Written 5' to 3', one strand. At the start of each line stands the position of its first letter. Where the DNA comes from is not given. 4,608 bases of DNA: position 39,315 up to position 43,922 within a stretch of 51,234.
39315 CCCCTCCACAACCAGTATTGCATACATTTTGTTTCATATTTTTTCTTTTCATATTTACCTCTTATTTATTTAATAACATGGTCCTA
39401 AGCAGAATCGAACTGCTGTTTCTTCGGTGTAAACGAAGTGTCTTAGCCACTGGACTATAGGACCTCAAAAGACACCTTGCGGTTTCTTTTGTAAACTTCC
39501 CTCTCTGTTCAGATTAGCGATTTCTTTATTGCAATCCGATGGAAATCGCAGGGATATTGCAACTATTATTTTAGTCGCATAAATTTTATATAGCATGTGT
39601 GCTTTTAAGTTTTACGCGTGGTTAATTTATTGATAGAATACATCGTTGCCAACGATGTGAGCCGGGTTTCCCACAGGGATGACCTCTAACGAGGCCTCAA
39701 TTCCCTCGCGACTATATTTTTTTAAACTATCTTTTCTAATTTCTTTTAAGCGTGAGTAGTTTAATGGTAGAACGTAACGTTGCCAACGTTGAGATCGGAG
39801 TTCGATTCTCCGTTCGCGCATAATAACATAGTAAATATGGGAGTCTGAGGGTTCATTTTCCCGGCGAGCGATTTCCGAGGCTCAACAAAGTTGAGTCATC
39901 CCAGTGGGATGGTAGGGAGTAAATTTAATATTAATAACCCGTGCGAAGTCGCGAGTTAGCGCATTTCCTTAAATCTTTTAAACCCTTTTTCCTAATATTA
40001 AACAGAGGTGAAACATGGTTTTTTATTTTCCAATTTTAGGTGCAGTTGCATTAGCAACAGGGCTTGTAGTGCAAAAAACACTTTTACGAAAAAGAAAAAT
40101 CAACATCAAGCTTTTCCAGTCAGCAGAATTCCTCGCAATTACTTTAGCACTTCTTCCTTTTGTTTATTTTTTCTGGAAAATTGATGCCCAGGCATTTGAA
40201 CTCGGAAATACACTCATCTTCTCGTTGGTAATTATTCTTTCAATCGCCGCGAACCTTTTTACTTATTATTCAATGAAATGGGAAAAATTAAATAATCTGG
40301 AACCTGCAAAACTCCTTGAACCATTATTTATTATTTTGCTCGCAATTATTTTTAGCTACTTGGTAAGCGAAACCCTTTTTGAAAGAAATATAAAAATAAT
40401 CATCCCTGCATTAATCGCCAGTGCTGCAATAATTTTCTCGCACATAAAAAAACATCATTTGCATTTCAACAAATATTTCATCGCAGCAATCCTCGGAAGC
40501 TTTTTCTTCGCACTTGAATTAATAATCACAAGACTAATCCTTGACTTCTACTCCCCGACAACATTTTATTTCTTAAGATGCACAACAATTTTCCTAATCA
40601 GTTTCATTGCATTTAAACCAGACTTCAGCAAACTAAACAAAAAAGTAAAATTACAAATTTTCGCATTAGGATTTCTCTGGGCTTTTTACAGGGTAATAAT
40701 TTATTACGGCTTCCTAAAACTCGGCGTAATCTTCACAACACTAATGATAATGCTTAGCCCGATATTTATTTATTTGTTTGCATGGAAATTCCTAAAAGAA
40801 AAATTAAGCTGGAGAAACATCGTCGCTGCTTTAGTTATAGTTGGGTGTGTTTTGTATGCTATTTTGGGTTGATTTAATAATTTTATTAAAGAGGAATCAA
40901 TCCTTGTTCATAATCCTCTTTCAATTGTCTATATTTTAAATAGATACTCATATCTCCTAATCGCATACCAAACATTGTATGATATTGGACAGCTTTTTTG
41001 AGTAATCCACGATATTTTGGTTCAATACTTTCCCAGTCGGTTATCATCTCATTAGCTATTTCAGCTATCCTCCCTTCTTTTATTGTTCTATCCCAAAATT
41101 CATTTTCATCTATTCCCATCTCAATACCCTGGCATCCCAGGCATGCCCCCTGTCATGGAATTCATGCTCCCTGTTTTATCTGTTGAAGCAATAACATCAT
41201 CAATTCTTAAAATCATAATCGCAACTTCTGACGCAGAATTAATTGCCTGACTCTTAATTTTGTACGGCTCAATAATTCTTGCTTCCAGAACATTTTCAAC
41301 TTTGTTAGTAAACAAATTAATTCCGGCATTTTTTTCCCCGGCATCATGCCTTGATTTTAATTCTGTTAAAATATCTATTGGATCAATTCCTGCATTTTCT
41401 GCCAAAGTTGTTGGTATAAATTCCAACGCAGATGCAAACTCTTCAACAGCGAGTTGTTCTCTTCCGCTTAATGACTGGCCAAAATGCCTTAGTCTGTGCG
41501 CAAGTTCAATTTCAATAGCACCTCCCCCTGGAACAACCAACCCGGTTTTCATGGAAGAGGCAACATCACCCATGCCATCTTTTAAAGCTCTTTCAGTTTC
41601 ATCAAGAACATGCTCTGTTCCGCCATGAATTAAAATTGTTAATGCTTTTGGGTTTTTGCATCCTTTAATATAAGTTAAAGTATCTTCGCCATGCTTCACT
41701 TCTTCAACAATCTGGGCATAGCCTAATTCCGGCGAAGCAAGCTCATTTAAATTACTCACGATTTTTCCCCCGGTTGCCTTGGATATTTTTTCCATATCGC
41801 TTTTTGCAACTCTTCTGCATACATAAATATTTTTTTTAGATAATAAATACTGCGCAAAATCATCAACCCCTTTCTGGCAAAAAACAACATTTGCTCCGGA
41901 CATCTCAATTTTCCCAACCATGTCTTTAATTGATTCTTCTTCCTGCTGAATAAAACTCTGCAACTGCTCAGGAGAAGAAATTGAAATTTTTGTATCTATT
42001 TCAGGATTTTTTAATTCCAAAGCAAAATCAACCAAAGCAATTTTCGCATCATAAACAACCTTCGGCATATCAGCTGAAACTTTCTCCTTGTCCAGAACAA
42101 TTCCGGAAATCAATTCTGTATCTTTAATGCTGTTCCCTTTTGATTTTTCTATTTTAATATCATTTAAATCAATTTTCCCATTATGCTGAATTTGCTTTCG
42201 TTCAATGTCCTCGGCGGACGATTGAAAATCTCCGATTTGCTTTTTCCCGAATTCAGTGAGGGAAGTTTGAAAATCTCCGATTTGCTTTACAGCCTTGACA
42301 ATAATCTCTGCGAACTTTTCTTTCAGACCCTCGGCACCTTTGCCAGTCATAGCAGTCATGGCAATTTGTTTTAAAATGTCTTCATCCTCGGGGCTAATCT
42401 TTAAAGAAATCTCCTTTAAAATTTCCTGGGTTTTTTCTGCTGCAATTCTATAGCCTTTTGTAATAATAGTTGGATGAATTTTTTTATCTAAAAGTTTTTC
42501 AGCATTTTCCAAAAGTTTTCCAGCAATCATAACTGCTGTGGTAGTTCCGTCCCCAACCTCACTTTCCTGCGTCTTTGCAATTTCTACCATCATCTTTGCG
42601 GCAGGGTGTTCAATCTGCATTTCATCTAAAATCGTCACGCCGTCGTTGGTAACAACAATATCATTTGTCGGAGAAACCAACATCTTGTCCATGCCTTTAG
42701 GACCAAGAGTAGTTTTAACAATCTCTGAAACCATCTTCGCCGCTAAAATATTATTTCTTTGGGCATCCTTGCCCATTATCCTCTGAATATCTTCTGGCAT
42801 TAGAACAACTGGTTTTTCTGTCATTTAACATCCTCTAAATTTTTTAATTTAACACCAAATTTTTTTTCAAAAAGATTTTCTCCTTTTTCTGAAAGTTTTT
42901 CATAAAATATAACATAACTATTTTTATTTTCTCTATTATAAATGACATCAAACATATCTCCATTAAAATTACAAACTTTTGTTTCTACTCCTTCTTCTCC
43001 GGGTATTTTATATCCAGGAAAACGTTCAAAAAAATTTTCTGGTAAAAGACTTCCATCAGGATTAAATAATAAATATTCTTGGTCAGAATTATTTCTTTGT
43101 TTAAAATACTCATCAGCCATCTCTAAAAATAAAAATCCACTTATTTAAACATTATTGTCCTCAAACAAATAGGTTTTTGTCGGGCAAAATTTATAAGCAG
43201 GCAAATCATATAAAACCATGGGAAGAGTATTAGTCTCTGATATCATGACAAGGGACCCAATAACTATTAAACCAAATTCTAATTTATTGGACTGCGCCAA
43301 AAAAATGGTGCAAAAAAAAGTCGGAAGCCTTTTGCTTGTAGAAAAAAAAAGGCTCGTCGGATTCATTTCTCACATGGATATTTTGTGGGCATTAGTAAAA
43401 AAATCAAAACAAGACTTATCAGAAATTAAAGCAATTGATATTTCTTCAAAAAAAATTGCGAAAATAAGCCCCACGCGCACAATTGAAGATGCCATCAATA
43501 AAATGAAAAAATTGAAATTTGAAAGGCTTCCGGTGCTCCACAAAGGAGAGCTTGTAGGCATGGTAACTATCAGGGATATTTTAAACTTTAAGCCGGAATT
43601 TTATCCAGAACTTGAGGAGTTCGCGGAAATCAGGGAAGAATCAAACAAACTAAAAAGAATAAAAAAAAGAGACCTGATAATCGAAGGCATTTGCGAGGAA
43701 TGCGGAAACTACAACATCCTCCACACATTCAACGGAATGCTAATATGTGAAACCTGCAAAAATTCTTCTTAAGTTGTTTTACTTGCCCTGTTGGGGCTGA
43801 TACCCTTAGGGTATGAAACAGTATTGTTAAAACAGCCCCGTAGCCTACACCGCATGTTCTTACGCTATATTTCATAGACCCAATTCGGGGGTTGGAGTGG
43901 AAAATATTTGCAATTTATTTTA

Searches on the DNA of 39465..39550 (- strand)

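Call 77: build_rna_model(alignment_id=A1, structure=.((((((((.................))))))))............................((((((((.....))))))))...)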
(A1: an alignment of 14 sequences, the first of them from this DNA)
Model R1 built from alignment A1 (14 sequences, 86 columns); structure: as given.
model positions 83; base pairs 16; branch points 1; effective number of sequences 2.19; information 0.684 bits per position. Calibrated on 0.2 Mb of random sequence (short: E-values are rough).
structure used (alignment columns):
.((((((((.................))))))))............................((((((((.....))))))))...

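Call 78: search_with_rna_model(model_id=R1, sources=[window, L001, L002, L007, L008, L009, L010, L015, L016, L017, L018, L025, L027, L028, L032, L033, L034, L036, L037, L038, L039, L040, L041, L042, L043, L045, L047, L049, L050, L051, L052, L056, L057, L059, L060, L063, L065, L066, L067, L069, L070, L073, L074, L075, L076, L078, L079, L080, L084, L140, L205, L206, L208, L212, L213, L214, L215, L216, L217, L218, L219, L220, L221, L222, L223], max_evalue=0.1, make_alignment=true)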
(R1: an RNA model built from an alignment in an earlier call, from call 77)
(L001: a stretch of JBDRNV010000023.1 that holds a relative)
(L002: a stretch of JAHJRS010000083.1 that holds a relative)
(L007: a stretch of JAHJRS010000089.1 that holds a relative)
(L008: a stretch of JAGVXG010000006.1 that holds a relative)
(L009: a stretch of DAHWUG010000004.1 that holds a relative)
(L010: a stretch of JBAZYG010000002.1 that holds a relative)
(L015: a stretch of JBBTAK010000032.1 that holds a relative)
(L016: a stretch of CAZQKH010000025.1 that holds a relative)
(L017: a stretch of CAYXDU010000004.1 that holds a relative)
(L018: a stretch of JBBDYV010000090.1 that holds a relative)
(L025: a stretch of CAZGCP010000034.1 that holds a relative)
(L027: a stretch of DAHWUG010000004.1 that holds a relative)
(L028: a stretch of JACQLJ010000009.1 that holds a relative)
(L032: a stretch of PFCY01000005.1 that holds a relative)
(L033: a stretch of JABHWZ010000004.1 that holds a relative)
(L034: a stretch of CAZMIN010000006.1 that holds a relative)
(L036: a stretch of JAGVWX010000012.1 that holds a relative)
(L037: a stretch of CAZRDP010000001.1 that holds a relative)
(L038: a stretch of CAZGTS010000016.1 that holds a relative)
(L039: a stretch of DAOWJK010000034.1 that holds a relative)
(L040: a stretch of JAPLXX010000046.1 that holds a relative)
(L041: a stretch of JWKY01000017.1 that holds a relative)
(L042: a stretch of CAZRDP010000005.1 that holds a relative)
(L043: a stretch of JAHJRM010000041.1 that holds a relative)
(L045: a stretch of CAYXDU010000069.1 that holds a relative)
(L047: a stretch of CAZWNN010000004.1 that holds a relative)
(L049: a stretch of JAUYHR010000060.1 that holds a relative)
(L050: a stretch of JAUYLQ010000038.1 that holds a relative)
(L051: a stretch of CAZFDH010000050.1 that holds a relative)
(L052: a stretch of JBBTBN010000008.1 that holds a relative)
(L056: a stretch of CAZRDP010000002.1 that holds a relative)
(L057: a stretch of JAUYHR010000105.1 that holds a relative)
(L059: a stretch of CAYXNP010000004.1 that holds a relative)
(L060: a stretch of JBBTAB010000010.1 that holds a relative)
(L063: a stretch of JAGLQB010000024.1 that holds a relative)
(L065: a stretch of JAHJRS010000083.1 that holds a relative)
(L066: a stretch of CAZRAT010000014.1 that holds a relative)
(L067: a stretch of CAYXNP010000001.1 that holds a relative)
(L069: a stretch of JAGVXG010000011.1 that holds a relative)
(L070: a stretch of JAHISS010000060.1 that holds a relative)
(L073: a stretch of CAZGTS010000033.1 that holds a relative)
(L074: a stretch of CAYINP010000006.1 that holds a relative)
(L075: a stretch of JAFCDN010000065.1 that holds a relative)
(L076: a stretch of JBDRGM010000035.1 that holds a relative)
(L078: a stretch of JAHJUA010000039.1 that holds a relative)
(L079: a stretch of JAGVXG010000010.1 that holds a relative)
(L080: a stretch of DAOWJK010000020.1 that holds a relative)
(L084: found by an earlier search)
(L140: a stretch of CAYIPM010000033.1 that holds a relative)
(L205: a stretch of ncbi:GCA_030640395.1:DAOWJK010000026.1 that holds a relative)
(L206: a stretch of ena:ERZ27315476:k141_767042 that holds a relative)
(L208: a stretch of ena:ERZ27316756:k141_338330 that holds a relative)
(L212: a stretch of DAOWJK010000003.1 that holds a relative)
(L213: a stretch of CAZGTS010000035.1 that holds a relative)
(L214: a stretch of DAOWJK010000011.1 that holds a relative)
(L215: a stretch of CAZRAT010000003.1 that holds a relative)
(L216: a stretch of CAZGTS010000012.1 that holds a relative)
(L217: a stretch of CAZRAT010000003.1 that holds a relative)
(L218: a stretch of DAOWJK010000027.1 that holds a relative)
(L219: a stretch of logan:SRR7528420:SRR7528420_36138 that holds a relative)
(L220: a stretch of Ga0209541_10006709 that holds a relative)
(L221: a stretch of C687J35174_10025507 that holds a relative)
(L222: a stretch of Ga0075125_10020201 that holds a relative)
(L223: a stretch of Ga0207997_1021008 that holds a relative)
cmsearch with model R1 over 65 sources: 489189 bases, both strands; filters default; matches with E-value up to 0.1: 25.
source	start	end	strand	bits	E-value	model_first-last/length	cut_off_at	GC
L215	3288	3370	-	107.1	3.2e-24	1-83/83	no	0.47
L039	7683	7765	-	106.1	6e-24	1-83/83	no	0.43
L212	5644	5726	-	104.5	1.5e-23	1-83/83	no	0.43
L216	426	508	-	102.3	5.3e-23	1-83/83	no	0.41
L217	4869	4951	-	102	6.3e-23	1-83/83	no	0.46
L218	1972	2055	+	101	1.1e-22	1-83/83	no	0.45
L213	2315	2397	-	99.9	2.2e-22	1-83/83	no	0.43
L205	10215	10297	-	98.6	4.7e-22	1-83/83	no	0.41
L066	1497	1577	+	92.2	2e-20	1-83/83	no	0.42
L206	2750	2832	+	88.3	1.9e-19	1-83/83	no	0.39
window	34799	34884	-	86.9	4.2e-19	1-83/83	no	0.45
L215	4860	4943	-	84.1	2.1e-18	1-83/83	no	0.38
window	39465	39550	-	82.7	4.9e-18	1-83/83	no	0.4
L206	4188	4272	+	70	8.1e-15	1-83/83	no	0.38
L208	1206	1290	+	70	8.1e-15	1-83/83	no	0.38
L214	1401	1461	+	65.4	1.2e-13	1-83/83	no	0.51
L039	4276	4345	-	50.2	8.2e-10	1-83/83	no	0.43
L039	5339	5399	-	47.4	4.2e-09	1-83/83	no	0.51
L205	5220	5301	+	36.3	2.7e-06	1-83/83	no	0.48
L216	474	541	+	26.1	0.0011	1-83/83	no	0.34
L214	1336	1435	-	20.8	0.023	1-83/83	no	0.26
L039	7731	7798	+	19.9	0.039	1-83/83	no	0.35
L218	1909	2006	-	19.2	0.059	1-83/83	no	0.34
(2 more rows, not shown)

Alignment A4: 25 matches aligned to the model, 142 columns, each read 5' to 3' on its own strand. Consensus structure (alignment columns), stored with it:
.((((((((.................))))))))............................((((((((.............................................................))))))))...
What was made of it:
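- Checked: A covariance model of the M0+tail element finds 15050-15176 as one full-length hit with M1 as an internal insertion (52 bits, E 2.5e-10, call 78).
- The covariance model finds 25 copies in the loci held (call 78).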

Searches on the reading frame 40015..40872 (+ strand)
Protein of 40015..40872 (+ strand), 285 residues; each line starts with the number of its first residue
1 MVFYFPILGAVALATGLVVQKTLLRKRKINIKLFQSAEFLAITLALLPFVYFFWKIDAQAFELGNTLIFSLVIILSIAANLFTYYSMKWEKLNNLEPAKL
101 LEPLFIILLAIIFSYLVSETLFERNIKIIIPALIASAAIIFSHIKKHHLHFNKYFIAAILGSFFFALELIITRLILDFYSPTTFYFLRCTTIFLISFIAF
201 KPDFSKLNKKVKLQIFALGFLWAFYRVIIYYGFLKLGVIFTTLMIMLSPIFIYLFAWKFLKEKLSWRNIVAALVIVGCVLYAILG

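Call 15: search_protein_families(library=pfam, proteins=[window:40015-40872:+], max_evalue=0.01)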
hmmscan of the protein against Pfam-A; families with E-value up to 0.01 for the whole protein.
window:40015-40872:+ (285 aa): 1 family
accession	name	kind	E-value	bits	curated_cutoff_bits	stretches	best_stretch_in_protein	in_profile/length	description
PF00892.27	EamA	-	4e-17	63.2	28.2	2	155-280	4-131/135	EamA-like transporter family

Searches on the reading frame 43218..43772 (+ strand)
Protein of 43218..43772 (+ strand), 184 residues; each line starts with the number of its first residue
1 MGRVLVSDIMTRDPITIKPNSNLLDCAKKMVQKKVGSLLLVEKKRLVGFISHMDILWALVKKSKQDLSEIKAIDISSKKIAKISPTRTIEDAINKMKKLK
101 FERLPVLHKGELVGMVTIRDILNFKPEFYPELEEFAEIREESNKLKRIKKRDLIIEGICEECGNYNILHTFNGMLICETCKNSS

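Call 59: search_protein_families(library=pfam, proteins=[window:43218-43772:+], max_evalue=0.001)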
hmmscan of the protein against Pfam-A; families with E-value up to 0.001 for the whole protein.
window:43218-43772:+ (184 aa): 1 family
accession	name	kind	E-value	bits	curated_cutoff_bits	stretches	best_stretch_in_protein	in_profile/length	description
PF00571.33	CBS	-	6.8e-29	100.4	24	2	6-60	1-56/57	CBS domain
